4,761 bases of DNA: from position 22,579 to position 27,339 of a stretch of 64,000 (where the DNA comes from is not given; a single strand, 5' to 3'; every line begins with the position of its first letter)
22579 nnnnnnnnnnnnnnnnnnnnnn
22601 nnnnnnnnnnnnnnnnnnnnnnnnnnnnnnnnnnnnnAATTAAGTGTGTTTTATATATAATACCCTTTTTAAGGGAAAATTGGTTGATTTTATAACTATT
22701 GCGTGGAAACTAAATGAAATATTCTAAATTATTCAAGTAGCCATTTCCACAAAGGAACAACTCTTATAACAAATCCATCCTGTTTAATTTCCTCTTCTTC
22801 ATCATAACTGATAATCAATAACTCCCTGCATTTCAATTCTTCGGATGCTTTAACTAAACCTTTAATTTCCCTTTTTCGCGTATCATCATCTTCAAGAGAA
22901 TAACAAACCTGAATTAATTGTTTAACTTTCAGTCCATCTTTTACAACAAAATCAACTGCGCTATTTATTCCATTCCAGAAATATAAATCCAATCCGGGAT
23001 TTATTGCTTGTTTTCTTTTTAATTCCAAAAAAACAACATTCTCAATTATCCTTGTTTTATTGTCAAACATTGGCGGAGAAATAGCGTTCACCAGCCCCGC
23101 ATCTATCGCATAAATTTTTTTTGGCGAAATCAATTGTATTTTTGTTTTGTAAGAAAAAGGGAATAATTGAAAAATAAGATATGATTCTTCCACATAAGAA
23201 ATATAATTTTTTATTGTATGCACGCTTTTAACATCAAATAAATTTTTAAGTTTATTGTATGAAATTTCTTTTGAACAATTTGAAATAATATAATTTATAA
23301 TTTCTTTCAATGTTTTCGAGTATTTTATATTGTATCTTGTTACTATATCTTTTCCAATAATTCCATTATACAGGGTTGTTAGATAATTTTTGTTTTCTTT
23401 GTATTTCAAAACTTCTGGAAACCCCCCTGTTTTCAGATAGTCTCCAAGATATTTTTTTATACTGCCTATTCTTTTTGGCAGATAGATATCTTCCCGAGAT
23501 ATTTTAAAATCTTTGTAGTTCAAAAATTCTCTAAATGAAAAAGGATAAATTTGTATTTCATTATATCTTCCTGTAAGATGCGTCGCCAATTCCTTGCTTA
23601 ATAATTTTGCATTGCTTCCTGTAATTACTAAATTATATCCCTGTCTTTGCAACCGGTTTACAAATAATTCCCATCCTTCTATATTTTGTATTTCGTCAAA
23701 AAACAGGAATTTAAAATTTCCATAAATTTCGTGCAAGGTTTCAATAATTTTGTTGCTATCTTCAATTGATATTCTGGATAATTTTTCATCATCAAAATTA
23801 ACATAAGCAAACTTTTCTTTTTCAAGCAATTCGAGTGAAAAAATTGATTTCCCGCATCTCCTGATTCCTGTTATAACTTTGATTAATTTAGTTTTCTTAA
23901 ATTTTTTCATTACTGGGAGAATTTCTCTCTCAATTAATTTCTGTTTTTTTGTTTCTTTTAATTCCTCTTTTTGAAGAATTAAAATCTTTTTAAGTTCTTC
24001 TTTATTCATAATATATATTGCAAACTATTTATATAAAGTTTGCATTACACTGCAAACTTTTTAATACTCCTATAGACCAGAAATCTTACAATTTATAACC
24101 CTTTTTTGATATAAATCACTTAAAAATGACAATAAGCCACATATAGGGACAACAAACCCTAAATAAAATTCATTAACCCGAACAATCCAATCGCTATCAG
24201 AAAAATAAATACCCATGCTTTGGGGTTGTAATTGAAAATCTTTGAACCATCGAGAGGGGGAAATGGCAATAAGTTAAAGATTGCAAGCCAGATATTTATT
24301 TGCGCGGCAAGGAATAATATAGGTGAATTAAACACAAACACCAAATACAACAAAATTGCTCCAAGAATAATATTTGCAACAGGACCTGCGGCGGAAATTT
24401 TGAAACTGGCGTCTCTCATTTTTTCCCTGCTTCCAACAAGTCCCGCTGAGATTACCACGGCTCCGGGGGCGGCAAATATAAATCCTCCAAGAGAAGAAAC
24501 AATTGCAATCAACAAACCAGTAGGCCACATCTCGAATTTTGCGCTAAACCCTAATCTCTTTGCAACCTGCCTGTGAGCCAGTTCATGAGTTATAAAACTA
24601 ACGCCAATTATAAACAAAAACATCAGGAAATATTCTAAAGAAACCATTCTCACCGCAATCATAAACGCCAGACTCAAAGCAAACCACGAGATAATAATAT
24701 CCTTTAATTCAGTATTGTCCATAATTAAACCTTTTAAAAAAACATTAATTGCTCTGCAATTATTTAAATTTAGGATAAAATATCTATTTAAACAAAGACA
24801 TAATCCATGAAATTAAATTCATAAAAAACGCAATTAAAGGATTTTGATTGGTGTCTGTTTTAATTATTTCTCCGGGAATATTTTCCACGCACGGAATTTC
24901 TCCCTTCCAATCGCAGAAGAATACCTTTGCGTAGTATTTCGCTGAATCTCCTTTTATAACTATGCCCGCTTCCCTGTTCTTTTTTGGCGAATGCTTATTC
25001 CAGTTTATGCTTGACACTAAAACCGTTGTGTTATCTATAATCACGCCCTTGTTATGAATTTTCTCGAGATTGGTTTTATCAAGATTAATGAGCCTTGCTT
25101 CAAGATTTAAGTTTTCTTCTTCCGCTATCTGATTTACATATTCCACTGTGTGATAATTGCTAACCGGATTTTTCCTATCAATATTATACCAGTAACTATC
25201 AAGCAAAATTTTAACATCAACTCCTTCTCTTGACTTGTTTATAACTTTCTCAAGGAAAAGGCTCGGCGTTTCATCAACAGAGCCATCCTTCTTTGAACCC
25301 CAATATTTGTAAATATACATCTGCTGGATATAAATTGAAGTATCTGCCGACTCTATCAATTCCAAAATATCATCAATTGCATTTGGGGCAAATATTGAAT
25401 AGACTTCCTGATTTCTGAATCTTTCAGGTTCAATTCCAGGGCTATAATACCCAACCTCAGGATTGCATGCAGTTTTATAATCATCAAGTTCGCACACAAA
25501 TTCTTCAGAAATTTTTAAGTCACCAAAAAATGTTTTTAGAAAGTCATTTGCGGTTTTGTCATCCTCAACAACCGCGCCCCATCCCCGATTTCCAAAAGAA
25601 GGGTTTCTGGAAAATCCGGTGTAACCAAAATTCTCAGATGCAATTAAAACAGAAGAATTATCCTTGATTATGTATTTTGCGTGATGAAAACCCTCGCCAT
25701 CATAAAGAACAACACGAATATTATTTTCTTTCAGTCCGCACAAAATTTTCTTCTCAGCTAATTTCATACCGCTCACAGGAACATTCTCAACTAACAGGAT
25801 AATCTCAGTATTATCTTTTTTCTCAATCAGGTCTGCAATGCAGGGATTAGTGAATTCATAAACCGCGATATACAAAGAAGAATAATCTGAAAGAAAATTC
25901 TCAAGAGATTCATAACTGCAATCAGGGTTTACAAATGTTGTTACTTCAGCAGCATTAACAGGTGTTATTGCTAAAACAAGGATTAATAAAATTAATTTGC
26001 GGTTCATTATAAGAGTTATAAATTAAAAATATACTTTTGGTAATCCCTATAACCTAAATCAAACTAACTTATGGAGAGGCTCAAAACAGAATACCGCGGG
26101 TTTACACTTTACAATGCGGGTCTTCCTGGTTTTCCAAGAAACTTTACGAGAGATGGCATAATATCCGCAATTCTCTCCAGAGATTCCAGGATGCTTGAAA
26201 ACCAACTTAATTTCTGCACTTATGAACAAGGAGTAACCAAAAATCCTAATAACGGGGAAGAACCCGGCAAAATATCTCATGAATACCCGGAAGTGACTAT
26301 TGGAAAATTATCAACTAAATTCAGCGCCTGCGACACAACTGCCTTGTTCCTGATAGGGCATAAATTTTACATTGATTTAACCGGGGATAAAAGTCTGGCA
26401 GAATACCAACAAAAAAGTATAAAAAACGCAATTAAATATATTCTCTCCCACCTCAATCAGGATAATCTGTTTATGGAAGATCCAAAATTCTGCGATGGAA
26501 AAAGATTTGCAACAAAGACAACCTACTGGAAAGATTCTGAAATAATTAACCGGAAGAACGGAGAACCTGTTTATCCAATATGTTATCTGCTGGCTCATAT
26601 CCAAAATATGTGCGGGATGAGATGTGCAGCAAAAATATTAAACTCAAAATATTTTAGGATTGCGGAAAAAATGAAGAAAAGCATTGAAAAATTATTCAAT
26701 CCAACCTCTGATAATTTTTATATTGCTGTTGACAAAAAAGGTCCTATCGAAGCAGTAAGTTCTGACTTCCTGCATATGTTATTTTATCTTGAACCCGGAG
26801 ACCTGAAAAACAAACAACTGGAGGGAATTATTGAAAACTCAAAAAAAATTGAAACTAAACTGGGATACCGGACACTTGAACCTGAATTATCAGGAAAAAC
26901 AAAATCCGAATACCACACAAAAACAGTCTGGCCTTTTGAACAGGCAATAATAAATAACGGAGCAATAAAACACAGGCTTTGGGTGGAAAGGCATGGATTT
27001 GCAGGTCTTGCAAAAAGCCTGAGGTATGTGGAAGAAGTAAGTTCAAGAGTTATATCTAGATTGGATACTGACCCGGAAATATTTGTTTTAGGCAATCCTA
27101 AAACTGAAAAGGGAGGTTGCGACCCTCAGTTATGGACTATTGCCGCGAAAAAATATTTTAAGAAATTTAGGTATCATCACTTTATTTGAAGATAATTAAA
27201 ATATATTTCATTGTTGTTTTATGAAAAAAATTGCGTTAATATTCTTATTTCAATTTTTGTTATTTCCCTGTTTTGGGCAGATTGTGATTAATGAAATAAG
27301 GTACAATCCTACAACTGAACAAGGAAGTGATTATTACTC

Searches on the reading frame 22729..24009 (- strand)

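Call 5: search_protein_families(library=pfam, proteins=[window:22729-24009:-], max_evalue=0.1)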
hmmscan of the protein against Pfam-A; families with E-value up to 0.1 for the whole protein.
window:22729-24009:- (426 aa): 4 families
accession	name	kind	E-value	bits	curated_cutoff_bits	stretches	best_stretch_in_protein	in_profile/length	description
PF13173.12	AAA_14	-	8.1e-36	123.3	27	1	42-163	3-129/129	AAA domain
PF13635.12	DUF4143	-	2.4e-20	73.3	28.1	1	220-370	2-159/160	Domain of unknown function (DUF4143)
PF14733.11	ACDC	-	0.067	13.9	22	0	233-285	9-62/91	AP2-coincident C-terminal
PF20766.2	DUF447_C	-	0.076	13.5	24.8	0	223-243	14-34/53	Protein of unknown function (DUF447)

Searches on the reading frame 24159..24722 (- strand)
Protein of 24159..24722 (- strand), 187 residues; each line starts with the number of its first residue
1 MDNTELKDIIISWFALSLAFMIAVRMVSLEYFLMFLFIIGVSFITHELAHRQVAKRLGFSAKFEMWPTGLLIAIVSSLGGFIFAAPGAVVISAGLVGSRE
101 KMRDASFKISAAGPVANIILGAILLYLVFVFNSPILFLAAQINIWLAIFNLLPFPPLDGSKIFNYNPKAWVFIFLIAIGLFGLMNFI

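Call 5: search_protein_families(library=pfam, proteins=[window:24159-24722:-], max_evalue=0.1)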
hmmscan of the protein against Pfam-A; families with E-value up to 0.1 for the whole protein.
window:24159-24722:- (187 aa): 1 family
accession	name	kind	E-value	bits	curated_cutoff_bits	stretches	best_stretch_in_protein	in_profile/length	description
PF02163.28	Peptidase_M50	-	5.3e-16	59.1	27.2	2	34-131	1-103/221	Peptidase family M50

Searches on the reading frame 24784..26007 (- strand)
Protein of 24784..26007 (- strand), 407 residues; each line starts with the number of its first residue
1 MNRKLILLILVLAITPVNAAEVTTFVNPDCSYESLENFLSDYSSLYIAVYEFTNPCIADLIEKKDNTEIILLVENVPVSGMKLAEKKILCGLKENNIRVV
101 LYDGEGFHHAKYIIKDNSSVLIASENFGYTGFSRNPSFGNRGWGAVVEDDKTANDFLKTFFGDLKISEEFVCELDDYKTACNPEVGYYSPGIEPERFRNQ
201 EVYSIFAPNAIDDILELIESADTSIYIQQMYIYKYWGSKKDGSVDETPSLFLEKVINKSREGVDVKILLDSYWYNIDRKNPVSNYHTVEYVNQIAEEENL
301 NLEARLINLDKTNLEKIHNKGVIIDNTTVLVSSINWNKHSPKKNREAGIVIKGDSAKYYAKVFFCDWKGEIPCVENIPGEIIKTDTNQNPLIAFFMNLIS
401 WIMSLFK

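Call 5: search_protein_families(library=pfam, proteins=[window:24784-26007:-], max_evalue=0.1)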
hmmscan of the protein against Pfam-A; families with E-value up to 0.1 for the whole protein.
window:24784-26007:- (407 aa): 2 families
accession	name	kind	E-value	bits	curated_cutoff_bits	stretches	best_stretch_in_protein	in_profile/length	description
PF13091.12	PLDc_2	-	3.8e-27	95.2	27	2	214-367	1-132/132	PLD-like domain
PF00614.28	PLDc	-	3.7e-06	27.2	21.9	1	318-338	6-26/28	Phospholipase D Active site motif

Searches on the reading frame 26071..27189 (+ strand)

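Call 10: search_protein_families(library=pfam, proteins=[window:26071-27189:+], max_evalue=0.1)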
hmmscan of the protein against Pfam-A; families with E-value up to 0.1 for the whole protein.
window:26071-27189:+ (372 aa): 1 family
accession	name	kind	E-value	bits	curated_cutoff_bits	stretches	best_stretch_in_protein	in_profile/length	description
PF24218.1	DUF7437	-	0.022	14.9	27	1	303-322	9-28/66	Family of unknown function (DUF7437)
